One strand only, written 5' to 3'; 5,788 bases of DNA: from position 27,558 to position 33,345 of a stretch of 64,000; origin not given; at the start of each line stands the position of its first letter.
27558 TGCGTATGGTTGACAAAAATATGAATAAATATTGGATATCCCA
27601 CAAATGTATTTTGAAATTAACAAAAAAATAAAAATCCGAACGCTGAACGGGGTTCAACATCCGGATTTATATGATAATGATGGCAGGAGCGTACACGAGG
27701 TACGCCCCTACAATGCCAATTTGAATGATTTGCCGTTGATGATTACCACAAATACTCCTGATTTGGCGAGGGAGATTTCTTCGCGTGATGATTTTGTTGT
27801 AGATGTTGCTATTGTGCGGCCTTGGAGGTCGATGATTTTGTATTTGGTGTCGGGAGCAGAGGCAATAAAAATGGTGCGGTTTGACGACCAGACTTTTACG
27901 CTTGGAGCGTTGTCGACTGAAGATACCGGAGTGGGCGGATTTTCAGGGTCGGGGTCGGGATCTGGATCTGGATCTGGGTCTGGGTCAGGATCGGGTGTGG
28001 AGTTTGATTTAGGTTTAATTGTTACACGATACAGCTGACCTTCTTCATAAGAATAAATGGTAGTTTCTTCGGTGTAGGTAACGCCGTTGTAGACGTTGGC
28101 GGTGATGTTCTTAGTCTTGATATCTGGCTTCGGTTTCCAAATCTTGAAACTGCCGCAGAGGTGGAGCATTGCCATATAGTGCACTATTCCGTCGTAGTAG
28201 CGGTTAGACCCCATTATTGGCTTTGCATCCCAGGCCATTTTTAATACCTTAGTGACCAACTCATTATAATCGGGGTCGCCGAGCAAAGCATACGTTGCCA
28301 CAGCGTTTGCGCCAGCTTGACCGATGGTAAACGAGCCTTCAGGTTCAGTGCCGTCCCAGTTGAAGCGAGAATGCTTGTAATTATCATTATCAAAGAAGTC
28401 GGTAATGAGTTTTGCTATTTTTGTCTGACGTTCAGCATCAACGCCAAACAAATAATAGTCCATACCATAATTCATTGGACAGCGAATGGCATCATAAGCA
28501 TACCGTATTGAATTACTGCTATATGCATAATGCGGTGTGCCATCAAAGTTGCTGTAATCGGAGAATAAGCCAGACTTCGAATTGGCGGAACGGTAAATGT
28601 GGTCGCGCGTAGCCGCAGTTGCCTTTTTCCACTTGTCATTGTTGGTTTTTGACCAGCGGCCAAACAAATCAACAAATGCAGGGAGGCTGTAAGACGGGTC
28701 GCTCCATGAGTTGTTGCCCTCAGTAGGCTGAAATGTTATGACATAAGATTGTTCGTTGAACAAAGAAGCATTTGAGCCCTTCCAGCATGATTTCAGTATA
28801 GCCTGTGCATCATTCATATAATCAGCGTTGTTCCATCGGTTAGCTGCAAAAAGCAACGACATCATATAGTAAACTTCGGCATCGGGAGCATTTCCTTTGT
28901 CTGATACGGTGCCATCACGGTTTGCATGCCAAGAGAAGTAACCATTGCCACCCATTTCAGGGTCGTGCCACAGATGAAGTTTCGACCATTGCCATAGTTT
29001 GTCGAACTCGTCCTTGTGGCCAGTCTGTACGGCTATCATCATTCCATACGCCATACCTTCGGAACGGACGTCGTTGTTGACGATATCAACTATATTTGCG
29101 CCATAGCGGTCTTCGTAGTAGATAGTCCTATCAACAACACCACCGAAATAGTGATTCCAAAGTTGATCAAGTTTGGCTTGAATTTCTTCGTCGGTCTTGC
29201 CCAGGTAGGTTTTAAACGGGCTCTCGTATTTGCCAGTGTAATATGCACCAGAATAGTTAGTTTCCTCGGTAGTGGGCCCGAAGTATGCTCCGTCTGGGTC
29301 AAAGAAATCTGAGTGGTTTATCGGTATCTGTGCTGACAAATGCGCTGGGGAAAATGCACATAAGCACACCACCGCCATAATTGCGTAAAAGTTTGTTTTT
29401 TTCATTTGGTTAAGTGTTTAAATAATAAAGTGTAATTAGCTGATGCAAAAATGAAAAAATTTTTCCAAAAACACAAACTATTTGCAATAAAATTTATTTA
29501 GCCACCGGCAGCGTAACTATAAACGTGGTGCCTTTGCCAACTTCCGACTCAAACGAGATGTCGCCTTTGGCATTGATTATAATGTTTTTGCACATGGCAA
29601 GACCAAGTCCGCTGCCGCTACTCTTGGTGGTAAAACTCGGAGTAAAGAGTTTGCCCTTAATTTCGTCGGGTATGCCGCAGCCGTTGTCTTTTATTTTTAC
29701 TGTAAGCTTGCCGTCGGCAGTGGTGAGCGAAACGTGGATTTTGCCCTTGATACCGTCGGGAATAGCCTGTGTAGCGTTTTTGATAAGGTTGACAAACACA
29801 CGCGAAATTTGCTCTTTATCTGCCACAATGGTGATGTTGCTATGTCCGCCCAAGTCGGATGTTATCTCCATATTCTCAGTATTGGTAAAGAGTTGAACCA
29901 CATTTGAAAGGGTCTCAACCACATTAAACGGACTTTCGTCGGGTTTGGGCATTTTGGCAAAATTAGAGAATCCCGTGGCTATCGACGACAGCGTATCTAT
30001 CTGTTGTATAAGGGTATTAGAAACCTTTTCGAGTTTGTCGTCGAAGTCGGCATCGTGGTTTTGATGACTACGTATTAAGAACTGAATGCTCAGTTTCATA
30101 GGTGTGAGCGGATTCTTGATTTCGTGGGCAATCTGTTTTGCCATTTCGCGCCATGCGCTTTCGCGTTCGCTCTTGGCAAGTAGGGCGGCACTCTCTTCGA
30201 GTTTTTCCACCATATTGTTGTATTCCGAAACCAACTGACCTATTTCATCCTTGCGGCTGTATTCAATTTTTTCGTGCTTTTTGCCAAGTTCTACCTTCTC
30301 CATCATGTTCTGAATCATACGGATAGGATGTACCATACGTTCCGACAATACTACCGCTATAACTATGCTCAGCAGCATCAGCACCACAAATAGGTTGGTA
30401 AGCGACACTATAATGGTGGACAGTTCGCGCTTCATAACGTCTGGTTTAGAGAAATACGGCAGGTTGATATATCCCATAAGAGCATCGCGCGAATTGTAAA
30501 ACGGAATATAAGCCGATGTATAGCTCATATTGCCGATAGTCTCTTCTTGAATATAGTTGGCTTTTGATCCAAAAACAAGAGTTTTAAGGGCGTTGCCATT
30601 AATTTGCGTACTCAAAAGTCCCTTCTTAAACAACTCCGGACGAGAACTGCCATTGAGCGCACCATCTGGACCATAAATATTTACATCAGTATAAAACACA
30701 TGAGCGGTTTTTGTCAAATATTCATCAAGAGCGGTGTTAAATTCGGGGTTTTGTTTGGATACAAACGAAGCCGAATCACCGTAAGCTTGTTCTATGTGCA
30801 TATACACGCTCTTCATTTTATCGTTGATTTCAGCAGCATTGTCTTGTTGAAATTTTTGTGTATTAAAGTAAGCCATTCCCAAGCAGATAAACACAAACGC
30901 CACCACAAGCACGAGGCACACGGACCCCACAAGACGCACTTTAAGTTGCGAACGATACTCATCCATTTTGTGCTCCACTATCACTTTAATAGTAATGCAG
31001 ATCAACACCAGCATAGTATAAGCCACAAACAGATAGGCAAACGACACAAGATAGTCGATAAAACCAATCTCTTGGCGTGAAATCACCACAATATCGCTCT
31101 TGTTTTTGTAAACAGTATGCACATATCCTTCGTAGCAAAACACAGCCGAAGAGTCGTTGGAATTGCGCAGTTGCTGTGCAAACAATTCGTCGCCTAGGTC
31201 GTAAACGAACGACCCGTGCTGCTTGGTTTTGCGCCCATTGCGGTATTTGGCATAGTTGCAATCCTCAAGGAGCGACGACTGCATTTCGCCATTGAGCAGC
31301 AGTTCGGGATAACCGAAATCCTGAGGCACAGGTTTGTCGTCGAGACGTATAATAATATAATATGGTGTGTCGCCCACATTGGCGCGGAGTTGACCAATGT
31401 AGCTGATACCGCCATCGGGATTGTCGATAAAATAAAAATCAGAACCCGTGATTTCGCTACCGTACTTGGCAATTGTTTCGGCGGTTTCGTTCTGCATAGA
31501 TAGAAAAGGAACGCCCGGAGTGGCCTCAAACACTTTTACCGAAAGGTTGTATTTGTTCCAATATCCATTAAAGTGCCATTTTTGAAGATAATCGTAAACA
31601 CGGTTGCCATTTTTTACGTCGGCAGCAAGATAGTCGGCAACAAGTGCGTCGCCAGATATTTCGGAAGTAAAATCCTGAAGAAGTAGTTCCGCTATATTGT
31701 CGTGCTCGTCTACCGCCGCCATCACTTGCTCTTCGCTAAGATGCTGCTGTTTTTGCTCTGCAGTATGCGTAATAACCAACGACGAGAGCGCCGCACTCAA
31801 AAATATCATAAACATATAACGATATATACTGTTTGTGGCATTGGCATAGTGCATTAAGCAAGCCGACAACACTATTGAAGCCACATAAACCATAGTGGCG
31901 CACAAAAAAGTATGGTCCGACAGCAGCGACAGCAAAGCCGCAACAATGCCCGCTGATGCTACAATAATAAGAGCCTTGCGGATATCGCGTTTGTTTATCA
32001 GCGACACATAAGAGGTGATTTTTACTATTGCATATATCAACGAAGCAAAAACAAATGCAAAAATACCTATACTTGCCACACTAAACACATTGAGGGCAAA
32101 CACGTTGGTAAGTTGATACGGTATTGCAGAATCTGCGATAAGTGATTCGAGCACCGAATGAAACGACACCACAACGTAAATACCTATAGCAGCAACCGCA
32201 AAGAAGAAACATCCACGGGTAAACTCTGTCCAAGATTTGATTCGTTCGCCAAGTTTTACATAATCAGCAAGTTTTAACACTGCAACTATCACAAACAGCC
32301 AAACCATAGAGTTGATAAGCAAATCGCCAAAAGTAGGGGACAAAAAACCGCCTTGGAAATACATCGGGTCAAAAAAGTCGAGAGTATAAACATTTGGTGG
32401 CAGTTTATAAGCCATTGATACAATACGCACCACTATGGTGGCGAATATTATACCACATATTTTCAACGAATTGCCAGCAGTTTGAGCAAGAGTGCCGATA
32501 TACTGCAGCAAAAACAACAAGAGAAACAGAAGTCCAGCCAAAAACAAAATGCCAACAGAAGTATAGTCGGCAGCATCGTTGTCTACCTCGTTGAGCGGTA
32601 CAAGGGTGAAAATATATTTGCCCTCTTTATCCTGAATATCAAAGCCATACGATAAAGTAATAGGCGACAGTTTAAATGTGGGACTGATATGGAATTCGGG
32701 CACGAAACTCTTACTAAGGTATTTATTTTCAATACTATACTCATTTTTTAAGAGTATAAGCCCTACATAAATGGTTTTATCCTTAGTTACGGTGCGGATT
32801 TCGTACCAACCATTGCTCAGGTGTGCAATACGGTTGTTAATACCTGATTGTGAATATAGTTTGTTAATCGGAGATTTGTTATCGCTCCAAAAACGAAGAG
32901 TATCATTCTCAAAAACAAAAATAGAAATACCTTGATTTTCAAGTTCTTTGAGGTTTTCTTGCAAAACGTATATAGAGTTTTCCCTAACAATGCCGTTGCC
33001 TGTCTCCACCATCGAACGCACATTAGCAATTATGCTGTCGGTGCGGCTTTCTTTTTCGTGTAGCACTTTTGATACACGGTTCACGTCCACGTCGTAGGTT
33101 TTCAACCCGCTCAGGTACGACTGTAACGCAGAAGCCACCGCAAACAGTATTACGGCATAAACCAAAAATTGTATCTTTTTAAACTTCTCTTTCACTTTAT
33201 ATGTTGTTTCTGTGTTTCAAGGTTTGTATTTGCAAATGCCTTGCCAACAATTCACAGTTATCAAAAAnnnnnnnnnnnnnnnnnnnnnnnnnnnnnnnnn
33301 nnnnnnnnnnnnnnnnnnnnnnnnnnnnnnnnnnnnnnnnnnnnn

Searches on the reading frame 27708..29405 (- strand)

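Call 57: search_protein_families(library=ncbifam, proteins=[window:27708-29405:-], max_evalue=1e-15)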
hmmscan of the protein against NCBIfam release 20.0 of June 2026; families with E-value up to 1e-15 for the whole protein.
window:27708-29405:- (565 aa): 1 family
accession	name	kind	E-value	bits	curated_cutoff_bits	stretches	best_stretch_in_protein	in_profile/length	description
NF008305.0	PRK11097.1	equivalog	4.9e-18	65.1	299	1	112-407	52-345/378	cellulose synthase complex periplasmic endoglucanase BcsZ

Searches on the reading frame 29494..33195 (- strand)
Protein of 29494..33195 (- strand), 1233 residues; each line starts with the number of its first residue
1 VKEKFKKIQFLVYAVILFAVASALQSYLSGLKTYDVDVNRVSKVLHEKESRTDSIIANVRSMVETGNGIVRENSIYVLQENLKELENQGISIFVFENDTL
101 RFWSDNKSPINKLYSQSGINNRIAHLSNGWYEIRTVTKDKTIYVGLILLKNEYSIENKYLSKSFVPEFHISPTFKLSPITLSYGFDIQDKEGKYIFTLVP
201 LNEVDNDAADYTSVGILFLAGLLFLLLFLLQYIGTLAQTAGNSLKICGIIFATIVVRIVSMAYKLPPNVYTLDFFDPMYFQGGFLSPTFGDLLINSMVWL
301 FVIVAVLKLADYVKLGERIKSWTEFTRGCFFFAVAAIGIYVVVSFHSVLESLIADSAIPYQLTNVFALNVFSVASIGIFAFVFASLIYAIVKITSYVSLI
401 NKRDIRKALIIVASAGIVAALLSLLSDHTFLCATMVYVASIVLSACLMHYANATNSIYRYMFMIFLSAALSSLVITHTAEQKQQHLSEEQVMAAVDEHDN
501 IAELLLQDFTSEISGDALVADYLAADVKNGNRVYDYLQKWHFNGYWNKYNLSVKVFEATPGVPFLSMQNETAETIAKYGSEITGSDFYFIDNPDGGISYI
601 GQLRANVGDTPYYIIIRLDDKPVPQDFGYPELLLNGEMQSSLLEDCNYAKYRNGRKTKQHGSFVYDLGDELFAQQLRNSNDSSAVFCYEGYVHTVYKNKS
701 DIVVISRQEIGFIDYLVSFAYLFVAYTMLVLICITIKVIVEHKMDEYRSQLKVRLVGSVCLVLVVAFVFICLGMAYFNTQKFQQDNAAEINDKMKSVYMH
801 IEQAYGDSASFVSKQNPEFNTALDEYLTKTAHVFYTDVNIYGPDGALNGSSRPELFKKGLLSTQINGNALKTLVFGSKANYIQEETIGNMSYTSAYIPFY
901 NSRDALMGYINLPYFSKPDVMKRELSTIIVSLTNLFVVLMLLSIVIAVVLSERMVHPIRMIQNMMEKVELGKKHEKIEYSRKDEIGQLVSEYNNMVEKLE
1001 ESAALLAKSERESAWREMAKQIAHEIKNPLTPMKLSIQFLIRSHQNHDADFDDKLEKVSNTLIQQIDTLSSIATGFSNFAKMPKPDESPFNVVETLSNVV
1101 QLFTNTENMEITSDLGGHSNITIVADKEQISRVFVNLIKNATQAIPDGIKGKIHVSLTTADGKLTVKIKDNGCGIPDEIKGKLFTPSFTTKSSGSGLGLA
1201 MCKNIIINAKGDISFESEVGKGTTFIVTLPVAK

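Call 6: search_protein_families(library=pfam, proteins=[window:29494-33195:-], max_evalue=0.01)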
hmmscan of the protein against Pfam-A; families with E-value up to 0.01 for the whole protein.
window:29494-33195:- (1233 aa): 6 families
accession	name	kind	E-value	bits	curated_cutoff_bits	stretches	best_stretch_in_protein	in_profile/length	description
PF02518.31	HATPase_c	-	1.2e-24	87.3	26.4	1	1126-1232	2-110/111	Histidine kinase-, DNA gyrase B-, and HSP90-like ATPase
PF00512.31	HisKA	-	6.4e-08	33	26.9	1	1015-1081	2-62/66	His Kinase A (phospho-acceptor) domain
PF00672.30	HAMP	-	1.8e-07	31.8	25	1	951-1001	3-53/53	HAMP domain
PF14501.12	HATPase_c_5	-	3.9e-05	23.9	22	1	1129-1219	5-92/102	GHKL domain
PF13581.12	HATPase_c_2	-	0.0016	18.9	27.4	1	1135-1206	41-109/127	Histidine kinase-like ATPase domain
PF12725.13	DUF3810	-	0.0048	16.7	28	1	717-796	22-106/311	Protein of unknown function (DUF3810)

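Call 7: search_protein_families(library=ncbifam, proteins=[window:29494-33195:-], max_evalue=0.01)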
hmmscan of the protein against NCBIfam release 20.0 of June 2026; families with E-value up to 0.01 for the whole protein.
window:29494-33195:- (1233 aa): 86 families (the best 25 are shown)
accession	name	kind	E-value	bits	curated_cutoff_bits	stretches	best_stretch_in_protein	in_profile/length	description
NF047496.1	HK_LIC11548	equivalog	3.4e-53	181.3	750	1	919-1231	263-589/589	LIC_11548 family sensor histidine kinase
NF008468.0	PRK11360.1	equivalog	6.1e-52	176.8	646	1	1006-1232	387-609/616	two-component system sensor histidine kinase AtoS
NF033092.0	HK_WalK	equivalog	1.1e-38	133.2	725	2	1011-1231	368-594/594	cell wall metabolism sensor histidine kinase WalK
NF053867.1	SprKinKinDBac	equivalog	4.9e-33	114.3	775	1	1019-1232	290-498/500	sporulation kinase KinD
NF007688.0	PRK10364.1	equivalog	1.4e-31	109.8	479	1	1006-1232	231-452/460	two-component system sensor histidine kinase ZraS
NF052574.1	HisKinEspCMyxo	equivalog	1.2e-30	106.3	1200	1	982-1233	385-639/785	serine histidine kinase EspC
NF040691.1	MtrAB_MtrB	equivalog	6.1e-30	104.7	450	1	747-1231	1-492/507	MtrAB system histidine kinase MtrB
TIGR02916.1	PEP_his_kin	equivalog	7.3e-29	100.8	300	1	953-1230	412-679/679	XrtA/PEP-CTERM system histidine kinase PrsK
NF047497.1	HK_LIC_12097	equivalog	7.8e-29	100.5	500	1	960-1231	96-366/367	LIC_12097 family sensor histidine kinase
NF012226.0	AdeS_HK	equivalog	8.7e-28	97.5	500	1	925-1230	52-352/353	two-component sensor histidine kinase AdeS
NF012163.2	BaeS_SmeS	equivalog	4.1e-27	95.2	500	1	936-1230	170-457/457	sensor histidine kinase efflux regulator BaeS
NF041735.1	hist_kin_RppB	equivalog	2.6e-26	92.4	400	1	1020-1230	221-438/438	two-component system sensor histidine kinase RppB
NF006800.0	PRK09303.1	equivalog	6.6e-26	91.1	342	1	985-1232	124-378/383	histidine kinase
NF046044.1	PnpS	equivalog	1.1e-25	90.6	400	1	1022-1230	177-390/390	two-component system histidine kinase PnpS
NF041777.1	sens_FixL_Rhizob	equivalog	2.3e-25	89.2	850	1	990-1232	237-482/485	sensor protein FixL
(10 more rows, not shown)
